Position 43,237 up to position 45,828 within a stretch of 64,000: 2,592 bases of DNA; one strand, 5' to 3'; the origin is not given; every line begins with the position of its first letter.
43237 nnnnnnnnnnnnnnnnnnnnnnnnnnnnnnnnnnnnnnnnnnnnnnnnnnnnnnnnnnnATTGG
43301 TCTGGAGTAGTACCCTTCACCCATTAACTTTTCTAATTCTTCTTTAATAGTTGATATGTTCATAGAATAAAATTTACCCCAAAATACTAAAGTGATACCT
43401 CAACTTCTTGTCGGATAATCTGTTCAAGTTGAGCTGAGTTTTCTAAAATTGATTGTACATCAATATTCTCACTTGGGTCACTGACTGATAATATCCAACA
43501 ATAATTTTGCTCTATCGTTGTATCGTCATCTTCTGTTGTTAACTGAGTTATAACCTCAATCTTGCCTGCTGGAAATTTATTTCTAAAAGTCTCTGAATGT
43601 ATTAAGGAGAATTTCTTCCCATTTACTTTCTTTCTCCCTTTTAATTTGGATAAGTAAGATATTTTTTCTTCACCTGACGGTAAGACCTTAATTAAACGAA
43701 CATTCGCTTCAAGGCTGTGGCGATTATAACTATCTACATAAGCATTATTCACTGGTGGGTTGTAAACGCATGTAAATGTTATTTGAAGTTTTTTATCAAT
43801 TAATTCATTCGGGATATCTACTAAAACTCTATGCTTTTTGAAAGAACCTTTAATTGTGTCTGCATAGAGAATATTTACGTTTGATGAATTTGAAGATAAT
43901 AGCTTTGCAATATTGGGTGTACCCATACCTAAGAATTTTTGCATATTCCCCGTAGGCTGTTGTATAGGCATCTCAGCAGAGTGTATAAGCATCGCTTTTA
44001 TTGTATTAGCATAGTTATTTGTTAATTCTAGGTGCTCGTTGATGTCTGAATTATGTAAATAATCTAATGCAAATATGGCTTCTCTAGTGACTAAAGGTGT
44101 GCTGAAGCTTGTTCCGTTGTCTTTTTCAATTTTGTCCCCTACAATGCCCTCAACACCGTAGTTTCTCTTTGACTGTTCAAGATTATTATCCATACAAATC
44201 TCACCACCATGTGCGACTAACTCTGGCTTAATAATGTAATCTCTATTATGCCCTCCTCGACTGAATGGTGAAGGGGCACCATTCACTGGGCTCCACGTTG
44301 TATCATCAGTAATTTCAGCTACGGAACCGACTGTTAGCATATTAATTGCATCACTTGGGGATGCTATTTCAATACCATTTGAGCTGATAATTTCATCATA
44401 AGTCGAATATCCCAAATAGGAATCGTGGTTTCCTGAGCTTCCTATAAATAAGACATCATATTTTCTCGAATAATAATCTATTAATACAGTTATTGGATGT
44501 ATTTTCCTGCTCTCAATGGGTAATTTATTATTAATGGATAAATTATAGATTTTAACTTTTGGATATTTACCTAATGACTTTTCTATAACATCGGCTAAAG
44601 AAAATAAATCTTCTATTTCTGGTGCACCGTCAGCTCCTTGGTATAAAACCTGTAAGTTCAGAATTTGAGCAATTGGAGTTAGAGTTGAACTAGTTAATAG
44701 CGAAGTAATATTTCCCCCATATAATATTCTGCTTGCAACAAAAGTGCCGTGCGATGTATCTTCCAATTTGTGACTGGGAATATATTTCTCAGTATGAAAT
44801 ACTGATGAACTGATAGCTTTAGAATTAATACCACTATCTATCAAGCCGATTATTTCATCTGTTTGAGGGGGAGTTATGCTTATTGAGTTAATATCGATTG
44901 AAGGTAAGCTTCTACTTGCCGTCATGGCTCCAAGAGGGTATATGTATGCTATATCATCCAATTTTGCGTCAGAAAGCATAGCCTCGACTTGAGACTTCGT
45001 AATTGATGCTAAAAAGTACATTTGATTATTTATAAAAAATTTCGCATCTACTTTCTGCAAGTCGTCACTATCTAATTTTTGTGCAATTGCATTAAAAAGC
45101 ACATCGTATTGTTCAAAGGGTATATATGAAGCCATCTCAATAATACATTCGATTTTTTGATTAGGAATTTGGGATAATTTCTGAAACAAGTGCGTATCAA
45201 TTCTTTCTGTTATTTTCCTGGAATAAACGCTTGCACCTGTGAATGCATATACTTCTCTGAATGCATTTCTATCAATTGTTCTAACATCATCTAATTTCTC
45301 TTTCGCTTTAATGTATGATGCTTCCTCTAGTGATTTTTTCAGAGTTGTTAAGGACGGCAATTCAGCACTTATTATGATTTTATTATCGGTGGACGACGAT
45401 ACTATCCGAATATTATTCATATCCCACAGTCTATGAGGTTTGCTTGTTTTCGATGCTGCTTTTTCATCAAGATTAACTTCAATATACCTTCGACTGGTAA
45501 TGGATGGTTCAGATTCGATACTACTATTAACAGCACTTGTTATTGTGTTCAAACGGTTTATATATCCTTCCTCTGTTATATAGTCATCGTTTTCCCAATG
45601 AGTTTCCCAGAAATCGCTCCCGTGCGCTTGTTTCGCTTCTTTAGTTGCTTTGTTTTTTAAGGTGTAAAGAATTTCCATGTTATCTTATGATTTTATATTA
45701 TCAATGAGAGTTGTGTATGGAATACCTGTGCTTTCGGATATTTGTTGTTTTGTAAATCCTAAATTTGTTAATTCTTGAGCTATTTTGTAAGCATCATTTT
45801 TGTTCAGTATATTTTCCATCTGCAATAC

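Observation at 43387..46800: Cytoplasmic AAA+ ATPase plus S8 subtilase pair (IetAS-like candidate defence module) beside tRNA-His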

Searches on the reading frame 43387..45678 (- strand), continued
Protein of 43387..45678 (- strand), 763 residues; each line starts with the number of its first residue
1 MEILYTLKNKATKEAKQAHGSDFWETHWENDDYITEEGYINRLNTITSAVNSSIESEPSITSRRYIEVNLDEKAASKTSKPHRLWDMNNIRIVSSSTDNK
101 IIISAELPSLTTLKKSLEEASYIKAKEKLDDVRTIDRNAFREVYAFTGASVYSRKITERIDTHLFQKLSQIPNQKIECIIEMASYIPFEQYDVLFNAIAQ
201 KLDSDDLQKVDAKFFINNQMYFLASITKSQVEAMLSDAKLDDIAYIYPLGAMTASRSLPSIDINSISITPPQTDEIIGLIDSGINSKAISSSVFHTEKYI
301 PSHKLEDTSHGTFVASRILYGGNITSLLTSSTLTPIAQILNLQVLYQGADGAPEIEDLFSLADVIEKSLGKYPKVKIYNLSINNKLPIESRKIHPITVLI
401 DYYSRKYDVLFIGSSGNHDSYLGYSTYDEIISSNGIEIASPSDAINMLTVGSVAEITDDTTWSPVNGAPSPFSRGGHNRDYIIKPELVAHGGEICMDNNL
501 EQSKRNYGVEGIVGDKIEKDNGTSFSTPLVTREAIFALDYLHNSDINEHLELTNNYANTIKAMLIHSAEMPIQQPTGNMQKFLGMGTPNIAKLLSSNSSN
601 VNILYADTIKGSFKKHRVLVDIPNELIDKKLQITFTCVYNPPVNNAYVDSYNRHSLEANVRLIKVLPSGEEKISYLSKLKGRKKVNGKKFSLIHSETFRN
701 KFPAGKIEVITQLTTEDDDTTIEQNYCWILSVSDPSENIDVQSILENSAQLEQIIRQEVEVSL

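Call 48: predict_structure(alignment_id=A4)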
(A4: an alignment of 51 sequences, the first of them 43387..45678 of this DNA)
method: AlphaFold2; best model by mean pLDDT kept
length: 763 residues; sequences in the alignment: 51
mean_pLDDT: 87.5   pTM: 0.90
mean pLDDT of the five models: 87.5, 86.8, 85.1, 84.3, 83.8
residues with pLDDT >= 90: 454; 70-90: 246; 50-70: 48; < 50: 15
segments of 3 or more residues with pLDDT < 50: 677-687, 761-763
pLDDT, mean of each block of 10 residues (from residue 1): 84 76 73 89 95 89 90 76 90 81 92 96 91 91 92 86 92 93 87 93 89 85 94 91 87 68 87 97 94 95 91 97 89 95 91 83 95 97 88 90 96 94 87 89 95 95 93 81 89 91 92 93 96 97 91 94 95 66 93 88 94 88 89 92 85 85 80 53 43 68 81 79 93 92 91 75 46
secondary structure, 60 per line:
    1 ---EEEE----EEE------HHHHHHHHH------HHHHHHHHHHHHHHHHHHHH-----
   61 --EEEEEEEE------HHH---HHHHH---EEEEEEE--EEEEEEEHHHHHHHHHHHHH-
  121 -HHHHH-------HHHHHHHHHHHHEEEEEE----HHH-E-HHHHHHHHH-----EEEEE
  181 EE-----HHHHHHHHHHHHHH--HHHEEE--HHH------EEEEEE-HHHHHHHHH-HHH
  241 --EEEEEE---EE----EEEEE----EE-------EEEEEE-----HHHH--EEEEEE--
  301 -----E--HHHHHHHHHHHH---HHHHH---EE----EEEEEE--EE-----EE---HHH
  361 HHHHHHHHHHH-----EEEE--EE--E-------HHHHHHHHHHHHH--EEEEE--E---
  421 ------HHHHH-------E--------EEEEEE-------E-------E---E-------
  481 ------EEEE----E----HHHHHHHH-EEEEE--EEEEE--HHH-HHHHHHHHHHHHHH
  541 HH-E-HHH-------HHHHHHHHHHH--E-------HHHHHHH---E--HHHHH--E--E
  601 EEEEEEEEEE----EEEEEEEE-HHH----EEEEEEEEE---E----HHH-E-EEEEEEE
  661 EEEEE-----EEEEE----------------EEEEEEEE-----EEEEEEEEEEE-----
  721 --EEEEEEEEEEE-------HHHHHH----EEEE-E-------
elements in order (helices of 4 or more, strands of 3 or more residues): E4-7 E12-14 H21-29 H36-55 E63-70 H83-87 E91-97 E100-106 H107-119 H122-126 H134-145 E146-151 H162-170 E176-182 H188-201 E207-209 E221-226 H228-236 E243-248 E258-262 E276-281 H287-290 E293-298 H309-320 H324-328 E338-343 H358-371 E377-380 H395-407 E410-414 H427-431 E448-453 E487-490 H500-507 E509-513 E516-520 H527-542 H556-566 H577-583 H590-594 E600-610 E615-622 E631-639 E654-665 E671-675 E692-699 E705-715 E723-733 H741-746 E751-754

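Call 76: find_related_loci(query=A3, collection=viral_contigs, flank=6000)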
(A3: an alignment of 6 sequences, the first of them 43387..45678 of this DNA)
Query A3 (763 aa) in viral_contigs; peptide patterns used: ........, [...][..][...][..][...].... (x = any residue, [..] = any of these).
48 stretches matched a pattern; 3 encode a relative of the query (tblastn E <= 1e-3); 3 distinct loci.
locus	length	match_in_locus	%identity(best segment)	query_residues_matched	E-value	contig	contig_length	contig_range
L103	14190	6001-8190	22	28-763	2e-34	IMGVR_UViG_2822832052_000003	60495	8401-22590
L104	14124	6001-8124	23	28-741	5e-34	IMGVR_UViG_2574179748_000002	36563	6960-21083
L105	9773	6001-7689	27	194-754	4e-32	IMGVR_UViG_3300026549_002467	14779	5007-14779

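Call 92: search_protein_families(library=pfam, proteins=[P0010, P0003, P0006], max_evalue=0.01)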
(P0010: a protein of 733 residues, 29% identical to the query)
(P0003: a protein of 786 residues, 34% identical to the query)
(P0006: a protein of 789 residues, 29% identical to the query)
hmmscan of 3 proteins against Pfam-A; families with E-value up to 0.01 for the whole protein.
P0010 (733 aa): 1 family
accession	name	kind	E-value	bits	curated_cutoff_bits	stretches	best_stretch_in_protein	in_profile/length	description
PF00082.27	Peptidase_S8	-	3.3e-26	92.7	21.8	1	255-544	3-274/288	Subtilase family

P0003 (786 aa): 1 family
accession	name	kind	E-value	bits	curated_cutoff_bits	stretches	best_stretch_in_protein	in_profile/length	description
PF00082.27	Peptidase_S8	-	9.7e-20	71.5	21.8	1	273-593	3-288/288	Subtilase family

P0006 (789 aa): 2 families
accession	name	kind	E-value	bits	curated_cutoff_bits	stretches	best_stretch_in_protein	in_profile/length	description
PF00082.27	Peptidase_S8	-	1.2e-29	104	21.8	1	268-591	4-288/288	Subtilase family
PF25205.1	DUF7835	-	0.0041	17.3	27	1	116-156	25-65/66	Domain of unknown function (DUF7835)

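Call 93: search_protein_families(library=padloc, proteins=[P0010, P0003, L005:342-1445:+], max_evalue=0.00001)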
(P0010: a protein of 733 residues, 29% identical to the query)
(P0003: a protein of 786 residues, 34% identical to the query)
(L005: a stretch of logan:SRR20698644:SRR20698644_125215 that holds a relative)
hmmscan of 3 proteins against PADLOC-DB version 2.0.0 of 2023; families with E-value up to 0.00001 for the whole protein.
P0010 (733 aa): 8 families
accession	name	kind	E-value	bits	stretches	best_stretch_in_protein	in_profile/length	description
PDLC02197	IetS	-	1e-90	303.1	1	128-720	126-731/749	-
PDLC02201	IetS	-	4.2e-68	228.3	1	38-634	43-621/781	-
PDLC02200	IetS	-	3.5e-57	192.1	1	254-635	268-648/780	-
PDLC02199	IetS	-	4.4e-53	178.6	1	240-723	303-809/826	-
PDLC02202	IetS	-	1e-52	177.4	1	160-730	197-769/780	-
PDLC02198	IetS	-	4.9e-41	138.5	1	86-639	79-678/795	-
PDLC04233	IetS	-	1.3e-31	107.5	2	419-638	495-761/855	-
PDLC04234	IetS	-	1.3e-14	51.4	1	356-404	415-463/656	-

P0003 (786 aa): 7 families
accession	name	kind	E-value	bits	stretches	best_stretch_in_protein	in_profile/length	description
PDLC02197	IetS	-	3e-66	222.2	1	65-694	67-652/749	-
PDLC02201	IetS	-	4.8e-47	158.7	1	202-659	176-613/781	-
PDLC02199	IetS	-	2.8e-38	129.6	1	140-700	180-727/826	-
PDLC02200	IetS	-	2.8e-34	116.4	1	30-695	40-675/780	-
PDLC02198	IetS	-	1.1e-24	84.4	1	260-651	237-658/795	-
PDLC04233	IetS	-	9.3e-21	71.6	1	302-654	335-745/855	-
PDLC04234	IetS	-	2.5e-07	27.3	0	370-572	416-653/656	-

L005:342-1445:+ (367 aa): 7 families
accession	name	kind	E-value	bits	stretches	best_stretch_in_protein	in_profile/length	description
PDLC02196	IetA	-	2.8e-96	321.2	1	2-320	2-321/374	-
PDLC02195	IetA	-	1.9e-85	285.6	1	4-305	4-323/395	-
PDLC04232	IetA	-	5.2e-76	254.2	1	1-304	1-302/330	-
PDLC04231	IetA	-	1.1e-46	157.7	1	4-250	4-247/262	-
PDLC00914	TRIP13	-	1.9e-15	55.1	1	118-283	69-252/302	TRIP13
PDLC00915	TRIP13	-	2.9e-13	47.9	1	123-265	66-226/302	TRIP13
PDLC03838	DolB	-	4.7e-06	24.1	0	123-191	169-242/375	-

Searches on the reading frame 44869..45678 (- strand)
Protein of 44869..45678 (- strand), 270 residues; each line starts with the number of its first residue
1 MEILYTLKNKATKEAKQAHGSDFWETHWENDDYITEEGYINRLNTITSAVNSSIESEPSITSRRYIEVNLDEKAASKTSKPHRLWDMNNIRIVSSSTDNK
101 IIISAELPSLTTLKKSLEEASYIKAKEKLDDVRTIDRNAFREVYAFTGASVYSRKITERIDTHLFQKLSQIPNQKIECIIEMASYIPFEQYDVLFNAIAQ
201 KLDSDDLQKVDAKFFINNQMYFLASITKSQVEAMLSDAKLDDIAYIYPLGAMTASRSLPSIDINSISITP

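Call 52: search_protein_representatives(protein=window:44869-45678:-)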
Query: 270 residues. Proteins with E-value up to 0.001 (for the whole library): 29; up to 1e-10: 27; up to 1e-30: 1. The best 29 are listed.
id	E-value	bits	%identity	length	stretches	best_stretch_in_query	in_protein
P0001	4.5e-169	576.6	100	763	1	1-270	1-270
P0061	1.5e-26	110.1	31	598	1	13-270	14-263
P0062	2.5e-24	102.7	29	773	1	8-268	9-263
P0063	1.0e-23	100.8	26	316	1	7-267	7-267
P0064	1.3e-22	97.2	29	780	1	4-268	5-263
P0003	2.1e-22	96.4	27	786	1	8-268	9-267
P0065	2.8e-22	96.1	27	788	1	7-268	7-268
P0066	6.4e-22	94.9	27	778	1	6-268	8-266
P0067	1.7e-21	93.5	28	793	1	7-270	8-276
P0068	1.7e-20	90.2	29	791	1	22-263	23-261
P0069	2.3e-19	86.5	26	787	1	5-268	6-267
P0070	6.2e-18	81.8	30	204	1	4-202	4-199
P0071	2.0e-17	80.2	27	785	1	8-268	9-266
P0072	4.6e-17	79.0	27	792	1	8-260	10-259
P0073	9.1e-17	78.0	29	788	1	7-268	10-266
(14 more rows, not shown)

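Call 63: predict_structure(alignment_id=A5)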
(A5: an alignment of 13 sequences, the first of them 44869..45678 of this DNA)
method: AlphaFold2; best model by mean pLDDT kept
length: 270 residues; sequences in the alignment: 13
mean_pLDDT: 83.1   pTM: 0.74
mean pLDDT of the five models: 83.1, 81.6, 81.4, 81.3, 79.8
residues with pLDDT >= 90: 128; 70-90: 99; 50-70: 24; < 50: 19
segments of 3 or more residues with pLDDT < 50: 1-10, 12-18
pLDDT, mean of each block of 10 residues (from residue 1): 42 47 75 86 95 91 92 79 91 81 94 95 88 89 92 81 88 91 90 94 89 84 94 90 89 62 57
secondary structure, 60 per line:
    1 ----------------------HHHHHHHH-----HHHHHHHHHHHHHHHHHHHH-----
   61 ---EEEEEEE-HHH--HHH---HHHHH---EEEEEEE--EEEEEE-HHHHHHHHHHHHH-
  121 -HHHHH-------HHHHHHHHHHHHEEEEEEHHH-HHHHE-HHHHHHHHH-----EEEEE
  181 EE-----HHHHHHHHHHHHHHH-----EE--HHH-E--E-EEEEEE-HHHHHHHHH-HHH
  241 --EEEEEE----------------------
elements in order: H23-30 H36-55 E64-70 H83-87 E91-97 E100-105 H107-119 H122-126 H134-145 E146-151 H156-159 H162-170 E176-182 H188-202 E221-226 H228-236 E243-248
